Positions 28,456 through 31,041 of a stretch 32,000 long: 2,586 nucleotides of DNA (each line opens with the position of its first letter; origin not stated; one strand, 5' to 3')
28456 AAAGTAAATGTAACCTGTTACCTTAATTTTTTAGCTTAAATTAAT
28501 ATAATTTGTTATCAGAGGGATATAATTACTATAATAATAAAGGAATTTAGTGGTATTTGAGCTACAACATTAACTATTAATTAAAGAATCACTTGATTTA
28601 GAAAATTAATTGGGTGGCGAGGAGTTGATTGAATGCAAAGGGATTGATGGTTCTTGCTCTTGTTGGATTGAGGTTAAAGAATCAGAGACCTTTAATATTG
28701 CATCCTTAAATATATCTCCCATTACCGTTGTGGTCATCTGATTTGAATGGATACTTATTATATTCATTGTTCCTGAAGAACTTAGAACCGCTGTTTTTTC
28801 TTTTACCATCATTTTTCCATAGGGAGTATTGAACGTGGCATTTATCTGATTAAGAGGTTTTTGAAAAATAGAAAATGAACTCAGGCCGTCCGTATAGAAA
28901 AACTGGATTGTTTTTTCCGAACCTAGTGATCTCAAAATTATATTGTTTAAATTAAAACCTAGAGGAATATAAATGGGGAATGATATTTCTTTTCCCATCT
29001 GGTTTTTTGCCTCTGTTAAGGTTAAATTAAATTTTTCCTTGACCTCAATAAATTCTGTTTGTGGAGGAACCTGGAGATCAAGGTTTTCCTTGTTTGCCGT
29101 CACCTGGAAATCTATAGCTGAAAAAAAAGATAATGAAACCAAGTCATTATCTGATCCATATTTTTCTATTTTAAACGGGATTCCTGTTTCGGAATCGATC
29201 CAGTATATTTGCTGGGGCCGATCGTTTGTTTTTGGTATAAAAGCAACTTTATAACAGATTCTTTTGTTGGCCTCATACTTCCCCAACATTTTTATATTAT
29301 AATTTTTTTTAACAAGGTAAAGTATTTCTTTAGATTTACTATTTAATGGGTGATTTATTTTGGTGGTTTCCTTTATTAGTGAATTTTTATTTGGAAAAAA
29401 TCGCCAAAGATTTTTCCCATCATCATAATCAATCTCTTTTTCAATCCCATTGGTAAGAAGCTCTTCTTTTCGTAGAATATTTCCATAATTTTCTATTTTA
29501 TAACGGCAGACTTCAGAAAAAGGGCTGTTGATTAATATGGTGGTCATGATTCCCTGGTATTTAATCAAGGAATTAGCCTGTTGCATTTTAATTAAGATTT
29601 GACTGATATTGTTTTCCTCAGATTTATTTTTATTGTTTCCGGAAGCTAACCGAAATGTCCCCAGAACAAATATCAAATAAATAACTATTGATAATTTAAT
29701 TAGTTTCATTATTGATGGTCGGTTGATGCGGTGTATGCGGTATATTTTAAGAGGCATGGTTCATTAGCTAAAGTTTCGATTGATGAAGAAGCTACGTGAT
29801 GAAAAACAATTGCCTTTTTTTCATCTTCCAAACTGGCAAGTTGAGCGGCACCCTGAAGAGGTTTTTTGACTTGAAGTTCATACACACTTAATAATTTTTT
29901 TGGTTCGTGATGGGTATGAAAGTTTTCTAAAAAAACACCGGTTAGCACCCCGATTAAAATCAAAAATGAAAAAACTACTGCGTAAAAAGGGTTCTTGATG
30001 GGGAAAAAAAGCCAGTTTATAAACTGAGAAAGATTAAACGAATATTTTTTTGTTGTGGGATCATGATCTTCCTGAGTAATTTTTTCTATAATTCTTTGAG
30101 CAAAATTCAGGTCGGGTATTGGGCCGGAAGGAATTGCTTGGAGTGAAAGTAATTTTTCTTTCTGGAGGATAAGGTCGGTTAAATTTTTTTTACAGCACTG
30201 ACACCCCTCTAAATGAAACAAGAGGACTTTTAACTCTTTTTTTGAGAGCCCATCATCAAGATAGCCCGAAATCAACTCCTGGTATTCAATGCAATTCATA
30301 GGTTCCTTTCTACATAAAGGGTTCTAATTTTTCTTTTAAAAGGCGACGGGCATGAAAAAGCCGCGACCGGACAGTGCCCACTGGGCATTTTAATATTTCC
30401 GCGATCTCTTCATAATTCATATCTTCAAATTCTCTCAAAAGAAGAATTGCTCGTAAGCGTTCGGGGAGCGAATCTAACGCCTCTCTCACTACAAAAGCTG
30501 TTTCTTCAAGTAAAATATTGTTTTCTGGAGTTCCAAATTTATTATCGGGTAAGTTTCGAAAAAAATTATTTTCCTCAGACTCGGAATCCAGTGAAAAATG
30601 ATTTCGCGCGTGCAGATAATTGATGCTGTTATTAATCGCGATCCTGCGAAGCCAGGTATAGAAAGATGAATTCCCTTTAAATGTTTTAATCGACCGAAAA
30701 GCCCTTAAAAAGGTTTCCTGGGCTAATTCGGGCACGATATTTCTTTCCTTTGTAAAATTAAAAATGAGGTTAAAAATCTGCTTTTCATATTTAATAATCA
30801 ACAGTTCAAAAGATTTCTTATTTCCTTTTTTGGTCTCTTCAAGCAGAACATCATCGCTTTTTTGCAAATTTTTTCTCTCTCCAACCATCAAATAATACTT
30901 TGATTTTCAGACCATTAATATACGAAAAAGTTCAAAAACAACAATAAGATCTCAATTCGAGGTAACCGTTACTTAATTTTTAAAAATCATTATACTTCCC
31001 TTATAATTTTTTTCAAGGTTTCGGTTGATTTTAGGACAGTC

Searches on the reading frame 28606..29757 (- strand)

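Call 8: search_protein_families(library=pfam, proteins=[window:28606-29757:-], max_evalue=0.0001)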
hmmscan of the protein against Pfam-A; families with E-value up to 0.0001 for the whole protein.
window:28606-29757:- (383 aa): 3 families
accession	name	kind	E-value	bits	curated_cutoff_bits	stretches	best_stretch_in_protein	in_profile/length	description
PF03888.20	MucB_RseB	-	6.6e-13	49.1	22.3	1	52-226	3-174/178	MucB/RseB N-terminal domain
PF17131.11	LolA_like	-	3.5e-06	27.2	30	1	150-212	68-133/184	Outer membrane lipoprotein-sorting protein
PF17188.9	MucB_RseB_C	-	6.8e-06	26.6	30.1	1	264-360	12-95/97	MucB/RseB C-terminal domain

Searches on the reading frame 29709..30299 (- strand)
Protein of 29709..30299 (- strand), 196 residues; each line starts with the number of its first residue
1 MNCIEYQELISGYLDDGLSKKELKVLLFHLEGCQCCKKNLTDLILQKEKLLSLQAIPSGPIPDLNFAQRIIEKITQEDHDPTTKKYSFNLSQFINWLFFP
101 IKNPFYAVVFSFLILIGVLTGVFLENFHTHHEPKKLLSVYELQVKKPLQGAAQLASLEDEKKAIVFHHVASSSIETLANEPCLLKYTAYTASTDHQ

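Call 8: search_protein_families(library=pfam, proteins=[window:29709-30299:-], max_evalue=0.0001)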
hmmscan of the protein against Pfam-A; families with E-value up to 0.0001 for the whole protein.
window:29709-30299:- (196 aa): 1 family
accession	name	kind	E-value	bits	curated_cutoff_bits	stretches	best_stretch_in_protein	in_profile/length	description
PF13490.11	zf-HC2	-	1.6e-06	28.5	22.2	1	3-33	1-31/35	Putative zinc-finger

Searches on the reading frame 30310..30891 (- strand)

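Call 8: search_protein_families(library=pfam, proteins=[window:30310-30891:-], max_evalue=0.0001)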
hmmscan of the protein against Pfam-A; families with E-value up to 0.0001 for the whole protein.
window:30310-30891:- (193 aa): 4 families
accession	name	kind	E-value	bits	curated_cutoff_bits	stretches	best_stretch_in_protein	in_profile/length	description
PF08281.18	Sigma70_r4_2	-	1.6e-18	66.6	25.7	1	135-185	4-54/54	Sigma-70, region 4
PF04545.22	Sigma70_r4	-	1.2e-13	50.8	24.1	1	138-187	1-50/50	Sigma-70, region 4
PF04542.20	Sigma70_r2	-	4e-12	46.2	24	1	32-96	2-68/71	Sigma-70 region 2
PF13384.12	HTH_23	-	1.1e-05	25.5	24.6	1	143-178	5-37/50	Homeodomain-like domain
